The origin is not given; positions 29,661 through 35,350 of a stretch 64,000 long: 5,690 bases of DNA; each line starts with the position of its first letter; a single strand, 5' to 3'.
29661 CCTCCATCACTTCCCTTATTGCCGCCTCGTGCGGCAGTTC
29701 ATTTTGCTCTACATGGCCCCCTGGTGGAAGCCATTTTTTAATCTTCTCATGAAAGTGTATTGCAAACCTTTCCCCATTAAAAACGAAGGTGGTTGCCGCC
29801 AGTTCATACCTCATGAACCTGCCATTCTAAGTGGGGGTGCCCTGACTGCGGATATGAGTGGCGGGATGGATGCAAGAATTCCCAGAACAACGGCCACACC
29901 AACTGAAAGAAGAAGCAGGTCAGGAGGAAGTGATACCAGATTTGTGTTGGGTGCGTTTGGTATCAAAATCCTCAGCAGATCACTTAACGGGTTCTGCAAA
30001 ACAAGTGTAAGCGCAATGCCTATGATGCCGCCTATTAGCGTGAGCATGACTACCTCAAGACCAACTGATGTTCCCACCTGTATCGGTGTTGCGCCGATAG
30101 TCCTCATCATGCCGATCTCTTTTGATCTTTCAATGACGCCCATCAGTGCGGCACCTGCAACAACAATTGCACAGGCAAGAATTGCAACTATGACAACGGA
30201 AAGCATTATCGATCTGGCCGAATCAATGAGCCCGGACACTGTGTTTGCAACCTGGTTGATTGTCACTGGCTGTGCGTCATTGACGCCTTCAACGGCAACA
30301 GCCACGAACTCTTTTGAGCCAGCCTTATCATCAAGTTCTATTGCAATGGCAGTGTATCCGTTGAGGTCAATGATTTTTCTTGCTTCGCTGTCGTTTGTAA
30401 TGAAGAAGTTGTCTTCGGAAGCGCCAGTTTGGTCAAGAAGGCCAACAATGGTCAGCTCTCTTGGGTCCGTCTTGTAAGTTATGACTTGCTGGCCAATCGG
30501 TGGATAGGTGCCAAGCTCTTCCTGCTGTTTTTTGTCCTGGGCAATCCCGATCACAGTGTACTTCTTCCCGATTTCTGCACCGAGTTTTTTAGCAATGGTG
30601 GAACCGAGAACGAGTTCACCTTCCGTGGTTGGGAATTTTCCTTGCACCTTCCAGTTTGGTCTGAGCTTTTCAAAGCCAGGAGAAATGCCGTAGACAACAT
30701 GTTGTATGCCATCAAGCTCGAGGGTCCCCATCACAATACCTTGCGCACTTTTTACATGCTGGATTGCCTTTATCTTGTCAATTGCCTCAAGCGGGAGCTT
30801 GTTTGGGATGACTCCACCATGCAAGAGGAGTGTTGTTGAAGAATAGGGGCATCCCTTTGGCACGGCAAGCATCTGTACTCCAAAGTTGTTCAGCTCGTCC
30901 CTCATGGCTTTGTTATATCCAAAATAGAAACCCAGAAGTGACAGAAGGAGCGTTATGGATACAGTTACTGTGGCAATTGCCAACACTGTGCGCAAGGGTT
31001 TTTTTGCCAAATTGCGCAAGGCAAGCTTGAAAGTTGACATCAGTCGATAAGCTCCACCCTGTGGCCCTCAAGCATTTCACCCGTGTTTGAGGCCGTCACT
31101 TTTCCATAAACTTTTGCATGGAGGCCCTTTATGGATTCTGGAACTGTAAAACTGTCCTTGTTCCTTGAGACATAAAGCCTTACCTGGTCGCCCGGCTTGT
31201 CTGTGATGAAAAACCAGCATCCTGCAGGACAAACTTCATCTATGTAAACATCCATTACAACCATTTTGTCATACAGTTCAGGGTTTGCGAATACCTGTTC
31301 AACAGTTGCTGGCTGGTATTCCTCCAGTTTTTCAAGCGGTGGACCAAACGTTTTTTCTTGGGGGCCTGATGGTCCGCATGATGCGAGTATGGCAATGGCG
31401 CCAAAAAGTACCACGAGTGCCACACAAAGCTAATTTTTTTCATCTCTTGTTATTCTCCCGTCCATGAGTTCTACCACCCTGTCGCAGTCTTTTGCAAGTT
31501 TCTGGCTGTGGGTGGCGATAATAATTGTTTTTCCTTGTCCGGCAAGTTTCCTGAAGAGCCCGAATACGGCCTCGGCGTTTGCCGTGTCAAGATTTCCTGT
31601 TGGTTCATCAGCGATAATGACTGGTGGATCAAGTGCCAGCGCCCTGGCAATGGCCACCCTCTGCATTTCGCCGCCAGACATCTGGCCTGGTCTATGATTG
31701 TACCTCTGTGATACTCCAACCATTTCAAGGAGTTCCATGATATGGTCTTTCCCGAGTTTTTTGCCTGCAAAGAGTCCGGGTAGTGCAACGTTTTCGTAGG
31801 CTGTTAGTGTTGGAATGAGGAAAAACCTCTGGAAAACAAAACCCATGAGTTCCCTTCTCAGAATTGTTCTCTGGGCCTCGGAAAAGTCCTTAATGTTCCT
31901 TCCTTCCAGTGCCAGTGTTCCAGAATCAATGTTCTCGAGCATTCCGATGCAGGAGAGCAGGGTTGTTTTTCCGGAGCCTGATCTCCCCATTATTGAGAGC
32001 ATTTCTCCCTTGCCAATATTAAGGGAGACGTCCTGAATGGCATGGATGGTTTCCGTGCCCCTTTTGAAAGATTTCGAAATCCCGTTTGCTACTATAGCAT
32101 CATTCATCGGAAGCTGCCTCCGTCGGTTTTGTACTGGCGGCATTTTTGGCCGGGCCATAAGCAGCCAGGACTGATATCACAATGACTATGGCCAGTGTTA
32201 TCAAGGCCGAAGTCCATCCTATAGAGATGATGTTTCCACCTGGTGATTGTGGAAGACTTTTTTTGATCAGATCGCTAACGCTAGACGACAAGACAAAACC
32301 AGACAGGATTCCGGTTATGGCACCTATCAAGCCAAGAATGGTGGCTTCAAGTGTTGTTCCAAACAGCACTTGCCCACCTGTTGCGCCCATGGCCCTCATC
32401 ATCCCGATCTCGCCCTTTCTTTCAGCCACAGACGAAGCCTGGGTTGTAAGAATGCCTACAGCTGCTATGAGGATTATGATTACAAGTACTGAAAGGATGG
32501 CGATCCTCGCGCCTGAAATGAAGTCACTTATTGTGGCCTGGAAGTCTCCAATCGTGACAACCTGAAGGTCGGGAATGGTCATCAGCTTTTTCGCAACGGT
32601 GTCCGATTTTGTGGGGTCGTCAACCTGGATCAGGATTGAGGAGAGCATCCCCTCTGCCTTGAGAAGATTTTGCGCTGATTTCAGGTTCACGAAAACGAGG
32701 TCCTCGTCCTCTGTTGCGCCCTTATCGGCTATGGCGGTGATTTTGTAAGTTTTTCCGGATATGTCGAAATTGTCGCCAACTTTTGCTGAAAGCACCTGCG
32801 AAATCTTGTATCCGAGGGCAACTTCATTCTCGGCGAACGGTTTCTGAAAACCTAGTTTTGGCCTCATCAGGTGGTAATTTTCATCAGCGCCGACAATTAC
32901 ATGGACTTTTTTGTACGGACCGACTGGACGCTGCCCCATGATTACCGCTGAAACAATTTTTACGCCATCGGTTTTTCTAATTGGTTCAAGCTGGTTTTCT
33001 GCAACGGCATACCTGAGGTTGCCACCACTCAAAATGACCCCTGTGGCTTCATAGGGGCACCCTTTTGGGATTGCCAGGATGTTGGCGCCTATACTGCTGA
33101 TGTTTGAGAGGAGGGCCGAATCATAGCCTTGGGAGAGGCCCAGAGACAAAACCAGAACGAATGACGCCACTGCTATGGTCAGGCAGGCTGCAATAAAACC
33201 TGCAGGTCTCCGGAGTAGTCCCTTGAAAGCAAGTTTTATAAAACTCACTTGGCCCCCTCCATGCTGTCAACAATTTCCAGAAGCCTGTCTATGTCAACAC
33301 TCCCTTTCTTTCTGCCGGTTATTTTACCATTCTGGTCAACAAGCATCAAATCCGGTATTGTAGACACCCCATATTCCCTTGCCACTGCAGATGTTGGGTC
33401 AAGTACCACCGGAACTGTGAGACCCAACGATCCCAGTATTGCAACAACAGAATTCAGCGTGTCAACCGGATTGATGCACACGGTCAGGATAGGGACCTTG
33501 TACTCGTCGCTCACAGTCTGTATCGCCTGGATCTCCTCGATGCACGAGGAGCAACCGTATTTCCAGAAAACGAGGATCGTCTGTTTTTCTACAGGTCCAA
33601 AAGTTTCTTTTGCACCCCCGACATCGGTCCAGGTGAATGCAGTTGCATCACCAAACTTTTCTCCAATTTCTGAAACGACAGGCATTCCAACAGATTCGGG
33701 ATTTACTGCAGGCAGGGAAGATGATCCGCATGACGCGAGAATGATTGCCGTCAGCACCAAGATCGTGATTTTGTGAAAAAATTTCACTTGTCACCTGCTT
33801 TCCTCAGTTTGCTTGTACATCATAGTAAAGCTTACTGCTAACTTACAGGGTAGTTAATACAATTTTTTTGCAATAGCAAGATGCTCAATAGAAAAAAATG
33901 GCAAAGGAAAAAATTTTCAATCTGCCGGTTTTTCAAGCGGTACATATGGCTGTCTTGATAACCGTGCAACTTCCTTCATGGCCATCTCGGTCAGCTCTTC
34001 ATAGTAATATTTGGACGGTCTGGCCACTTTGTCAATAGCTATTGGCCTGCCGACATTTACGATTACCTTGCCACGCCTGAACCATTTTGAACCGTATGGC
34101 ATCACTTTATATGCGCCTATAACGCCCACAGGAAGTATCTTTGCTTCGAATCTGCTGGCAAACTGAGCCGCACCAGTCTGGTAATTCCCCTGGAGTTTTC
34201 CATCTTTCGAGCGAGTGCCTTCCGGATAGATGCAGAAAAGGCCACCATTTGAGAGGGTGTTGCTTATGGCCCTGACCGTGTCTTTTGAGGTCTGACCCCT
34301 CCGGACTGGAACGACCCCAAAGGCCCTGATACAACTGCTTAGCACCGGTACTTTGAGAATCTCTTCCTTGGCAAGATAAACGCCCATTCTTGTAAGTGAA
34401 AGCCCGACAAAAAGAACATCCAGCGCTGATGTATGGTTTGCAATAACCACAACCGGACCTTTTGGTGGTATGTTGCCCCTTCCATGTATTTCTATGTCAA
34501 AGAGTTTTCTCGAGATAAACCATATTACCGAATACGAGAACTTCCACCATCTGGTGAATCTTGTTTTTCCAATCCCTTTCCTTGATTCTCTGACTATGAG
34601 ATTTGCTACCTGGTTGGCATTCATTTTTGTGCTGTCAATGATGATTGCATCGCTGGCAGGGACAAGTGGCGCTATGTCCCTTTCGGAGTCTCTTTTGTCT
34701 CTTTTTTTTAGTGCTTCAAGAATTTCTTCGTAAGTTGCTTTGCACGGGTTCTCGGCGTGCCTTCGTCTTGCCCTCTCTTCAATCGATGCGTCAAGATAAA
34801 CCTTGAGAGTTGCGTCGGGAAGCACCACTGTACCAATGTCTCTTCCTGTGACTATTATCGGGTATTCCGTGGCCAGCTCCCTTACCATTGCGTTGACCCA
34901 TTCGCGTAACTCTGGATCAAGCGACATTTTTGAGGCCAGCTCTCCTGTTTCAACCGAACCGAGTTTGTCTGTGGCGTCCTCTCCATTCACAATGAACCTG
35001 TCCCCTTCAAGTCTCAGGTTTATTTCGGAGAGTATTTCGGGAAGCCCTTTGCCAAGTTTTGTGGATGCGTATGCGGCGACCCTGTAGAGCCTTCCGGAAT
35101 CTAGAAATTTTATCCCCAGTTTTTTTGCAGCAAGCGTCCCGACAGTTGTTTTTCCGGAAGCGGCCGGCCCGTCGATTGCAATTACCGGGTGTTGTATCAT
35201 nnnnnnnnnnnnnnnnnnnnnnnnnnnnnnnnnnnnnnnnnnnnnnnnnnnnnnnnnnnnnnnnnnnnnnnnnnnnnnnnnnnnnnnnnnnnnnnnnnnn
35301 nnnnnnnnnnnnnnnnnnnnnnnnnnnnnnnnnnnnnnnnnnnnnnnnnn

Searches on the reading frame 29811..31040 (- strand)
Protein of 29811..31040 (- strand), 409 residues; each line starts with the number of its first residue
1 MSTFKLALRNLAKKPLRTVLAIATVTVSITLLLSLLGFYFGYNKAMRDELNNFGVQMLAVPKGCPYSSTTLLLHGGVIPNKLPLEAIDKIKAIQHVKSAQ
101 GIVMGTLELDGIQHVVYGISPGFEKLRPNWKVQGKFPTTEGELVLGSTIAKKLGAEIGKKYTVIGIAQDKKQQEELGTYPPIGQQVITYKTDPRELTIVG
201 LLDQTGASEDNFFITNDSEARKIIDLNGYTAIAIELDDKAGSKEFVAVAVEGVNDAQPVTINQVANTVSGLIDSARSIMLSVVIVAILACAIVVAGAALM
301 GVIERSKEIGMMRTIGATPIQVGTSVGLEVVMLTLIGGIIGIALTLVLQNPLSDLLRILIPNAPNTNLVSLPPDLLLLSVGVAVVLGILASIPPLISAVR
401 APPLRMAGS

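Call 41: search_protein_families(library=pfam, proteins=[window:29811-31040:-], max_evalue=0.001)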
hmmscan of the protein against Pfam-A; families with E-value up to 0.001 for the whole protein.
window:29811-31040:- (409 aa): 2 families
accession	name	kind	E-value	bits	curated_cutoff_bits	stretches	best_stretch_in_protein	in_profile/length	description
PF02687.27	FtsX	-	2.3e-15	57.1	25.5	1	281-403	2-120/120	FtsX-like permease C-terminal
PF12704.14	MacB_PCD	-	6.7e-12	46.6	27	1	18-173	1-160/207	MacB-like periplasmic core domain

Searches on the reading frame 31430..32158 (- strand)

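Call 41: search_protein_families(library=pfam, proteins=[window:31430-32158:-], max_evalue=0.001)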
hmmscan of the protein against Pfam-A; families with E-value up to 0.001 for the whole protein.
window:31430-32158:- (242 aa): 4 families
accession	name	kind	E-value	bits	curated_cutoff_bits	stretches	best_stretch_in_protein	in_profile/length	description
PF00005.33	ABC_tran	-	6.3e-33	114.7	25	1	42-187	2-136/137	ABC transporter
PF13304.12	AAA_21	-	1.1e-09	39.2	27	1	165-221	242-302/304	AAA domain, putative AbiEii toxin, Type IV TA system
PF02463.25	SMC_N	-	2.7e-08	34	40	1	131-232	114-212/220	RecF/RecN/SMC N terminal domain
PF13401.12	AAA_22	-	0.00032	21.4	27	0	52-185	6-92/130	AAA domain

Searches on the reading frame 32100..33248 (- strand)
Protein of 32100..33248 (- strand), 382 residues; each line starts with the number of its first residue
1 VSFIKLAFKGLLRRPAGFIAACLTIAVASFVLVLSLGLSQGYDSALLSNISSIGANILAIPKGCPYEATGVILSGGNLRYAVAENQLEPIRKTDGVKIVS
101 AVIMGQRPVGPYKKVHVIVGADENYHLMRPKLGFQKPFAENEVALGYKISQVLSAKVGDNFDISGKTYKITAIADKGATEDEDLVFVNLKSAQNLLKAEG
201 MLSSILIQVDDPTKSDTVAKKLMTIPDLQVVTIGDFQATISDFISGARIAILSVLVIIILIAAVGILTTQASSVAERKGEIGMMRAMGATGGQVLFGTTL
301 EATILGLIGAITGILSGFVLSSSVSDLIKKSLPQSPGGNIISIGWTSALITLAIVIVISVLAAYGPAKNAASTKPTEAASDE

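Call 13: search_protein_families(library=pfam, proteins=[window:32100-33248:-], max_evalue=0.001)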
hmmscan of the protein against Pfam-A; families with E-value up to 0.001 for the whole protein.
window:32100-33248:- (382 aa): 2 families
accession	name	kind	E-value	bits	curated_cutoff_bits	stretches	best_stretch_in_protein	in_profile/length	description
PF02687.27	FtsX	-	4.1e-18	66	25.5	1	253-375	2-120/120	FtsX-like permease C-terminal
PF12704.14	MacB_PCD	-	2.2e-14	54.7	27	1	21-222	4-204/207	MacB-like periplasmic core domain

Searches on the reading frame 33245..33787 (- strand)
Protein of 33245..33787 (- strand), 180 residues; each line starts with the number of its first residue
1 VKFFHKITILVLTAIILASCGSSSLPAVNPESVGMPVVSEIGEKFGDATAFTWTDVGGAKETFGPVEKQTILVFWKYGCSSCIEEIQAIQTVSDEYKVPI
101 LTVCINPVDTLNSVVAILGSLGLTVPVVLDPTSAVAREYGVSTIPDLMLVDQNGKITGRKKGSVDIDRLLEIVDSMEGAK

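Call 41: search_protein_families(library=pfam, proteins=[window:33245-33787:-], max_evalue=0.001)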
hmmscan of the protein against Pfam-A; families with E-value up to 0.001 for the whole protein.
window:33245-33787:- (180 aa): 4 families
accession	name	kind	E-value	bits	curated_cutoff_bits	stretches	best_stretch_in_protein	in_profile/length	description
PF00578.27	AhpC-TSA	-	3e-12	47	26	1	54-157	11-122/124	AhpC/TSA family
PF08534.16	Redoxin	-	8.1e-12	45.6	26.6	1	67-164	28-136/148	Redoxin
PF13905.12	Thioredoxin_8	-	7.1e-08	33.1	27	1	68-156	2-94/94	Thioredoxin-like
PF13098.12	Thioredoxin_2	-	7.4e-05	23.5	27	1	67-171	5-102/104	Thioredoxin-like domain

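Call 69: search_protein_families(library=pfam, proteins=[window:33245-33787:-], max_evalue=1)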
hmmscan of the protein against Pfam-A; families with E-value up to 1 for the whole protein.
window:33245-33787:- (180 aa): 12 families
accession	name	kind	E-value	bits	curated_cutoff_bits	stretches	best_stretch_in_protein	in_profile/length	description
PF00578.27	AhpC-TSA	-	3e-12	47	26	1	54-157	11-122/124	AhpC/TSA family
PF08534.16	Redoxin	-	8.1e-12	45.6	26.6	1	67-164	28-136/148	Redoxin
PF13905.12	Thioredoxin_8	-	7.1e-08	33.1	27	1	68-156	2-94/94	Thioredoxin-like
PF13098.12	Thioredoxin_2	-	7.4e-05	23.5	27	1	67-171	5-102/104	Thioredoxin-like domain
PF00085.26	Thioredoxin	-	0.0021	18.5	23.5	1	130-174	59-102/103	Thioredoxin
PF13192.12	Thioredoxin_3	-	0.0077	16.7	24.8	1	97-170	4-75/76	Thioredoxin domain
PF03599.22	CdhD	-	0.0087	15.3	24.8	1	84-142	130-186/387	CO dehydrogenase/acetyl-CoA synthase delta subunit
PF05768.20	Glrx-like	-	0.014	16.2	26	1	71-168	2-71/77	Glutaredoxin-like domain (DUF836)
PF13728.12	TraF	-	0.014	15.7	23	1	69-153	131-202/224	F plasmid transfer operon protein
PF12010.13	DUF3502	-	0.03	15.2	24.4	1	81-122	11-52/69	Domain of unknown function (DUF3502)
PF13778.12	DUF4174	-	0.079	13.9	27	1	138-177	75-115/120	Domain of unknown function (DUF4174)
PF10764.14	Gin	-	0.12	12.8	27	1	68-97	9-38/45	Inhibitor of sigma-G Gin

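Call 70: search_protein_families(library=ncbifam, proteins=[window:33245-33787:-], max_evalue=0.1)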
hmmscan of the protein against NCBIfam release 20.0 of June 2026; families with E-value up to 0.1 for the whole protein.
window:33245-33787:- (180 aa): 16 families
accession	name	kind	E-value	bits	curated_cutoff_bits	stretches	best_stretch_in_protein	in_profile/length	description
NF041202.1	StoA_CxxC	exception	1.1e-13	51.4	210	1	51-170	36-158/163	endospore biogenesis thiol-disulfide oxidoreductase StoA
NF002854.0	PRK03147.1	subfamily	2.6e-13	50.2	170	1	47-174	41-170/176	thiol-disulfide oxidoreductase ResA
TIGR00385.1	dsbE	subfamily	6.5e-09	35.6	123.15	1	68-166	64-160/173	DsbE family thiol:disulfide interchange protein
NF010625.0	PRK14018.1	equivalog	0.00012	20.7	522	1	49-174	39-170/521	bifunctional peptide-methionine (S)-S-oxide reductase MsrA/peptide-methionine (R)-S-oxide reductase MsrB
TIGR01068.1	thioredoxin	equivalog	0.00015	21.9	96.8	1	129-175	54-99/101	thioredoxin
NF006898.0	PRK09381.1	equivalog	0.00044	20.6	138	1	128-175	60-106/109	thioredoxin TrxA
NF011941.0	PRK15412.1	equivalog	0.00076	19.1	359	1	68-165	69-164/185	thiol:disulfide interchange protein DsbE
NF047697.1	ThioredTrxAClost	equivalog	0.0018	18.4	140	0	67-100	17-50/105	thioredoxin TrxA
TIGR02740.1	TraF-like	hypoth_equivalog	0.0024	17.2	232.25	1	67-105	169-207/276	TraF-like protein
TIGR00075.1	hypD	equivalog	0.0032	16.4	192.8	1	74-119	195-240/372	hydrogenase formation protein HypD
NF040769.1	SelL_rel_redox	subfamily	0.0096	15.6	120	1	60-142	15-101/173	SelL-related redox protein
TIGR04359.1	TrbK_RP4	equivalog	0.033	14.2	23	1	8-32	4-28/67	entry exclusion lipoprotein TrbK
NF038096.1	thylak_slr1796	equivalog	0.037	13.6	140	0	139-173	95-129/157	thylakoid membrane photosystem I accumulation factor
TIGR01598.1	holin_phiLC3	equivalog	0.058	13.7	39.7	0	88-134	23-65/79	phage holin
TIGR00412.2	redox_disulf_2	subfamily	0.083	13.3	62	0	138-170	43-74/75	MTH895/ArsE family thioredoxin-like protein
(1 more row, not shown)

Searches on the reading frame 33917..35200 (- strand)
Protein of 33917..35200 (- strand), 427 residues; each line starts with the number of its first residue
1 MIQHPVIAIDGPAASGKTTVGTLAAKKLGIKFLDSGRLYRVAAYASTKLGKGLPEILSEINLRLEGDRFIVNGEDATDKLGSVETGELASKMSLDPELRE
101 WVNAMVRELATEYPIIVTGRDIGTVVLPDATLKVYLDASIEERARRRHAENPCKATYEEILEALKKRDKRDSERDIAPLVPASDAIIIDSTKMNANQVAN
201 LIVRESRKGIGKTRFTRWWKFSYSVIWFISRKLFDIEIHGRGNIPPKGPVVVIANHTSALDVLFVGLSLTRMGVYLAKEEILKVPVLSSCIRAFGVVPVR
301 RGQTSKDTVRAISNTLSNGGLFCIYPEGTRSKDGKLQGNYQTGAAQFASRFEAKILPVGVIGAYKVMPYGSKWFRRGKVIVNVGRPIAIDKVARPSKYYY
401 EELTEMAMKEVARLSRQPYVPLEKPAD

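Call 13: search_protein_families(library=pfam, proteins=[window:33917-35200:-], max_evalue=0.001)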
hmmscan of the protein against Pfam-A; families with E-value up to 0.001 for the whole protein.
window:33917-35200:- (427 aa): 4 families
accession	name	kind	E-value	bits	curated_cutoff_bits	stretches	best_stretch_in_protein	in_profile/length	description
PF02224.24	Cytidylate_kin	-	1.5e-58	198.4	26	1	7-206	1-209/211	Cytidylate kinase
PF01553.26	Acyltransferase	-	1.1e-27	96.8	23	1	236-360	2-131/132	Acyltransferase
PF13189.12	Cytidylate_kin2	-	1.4e-12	48.6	28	1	6-173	1-152/176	Cytidylate kinase-like family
PF01202.28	SKI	-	4.4e-05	24.1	22.1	0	14-37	2-25/159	Shikimate kinase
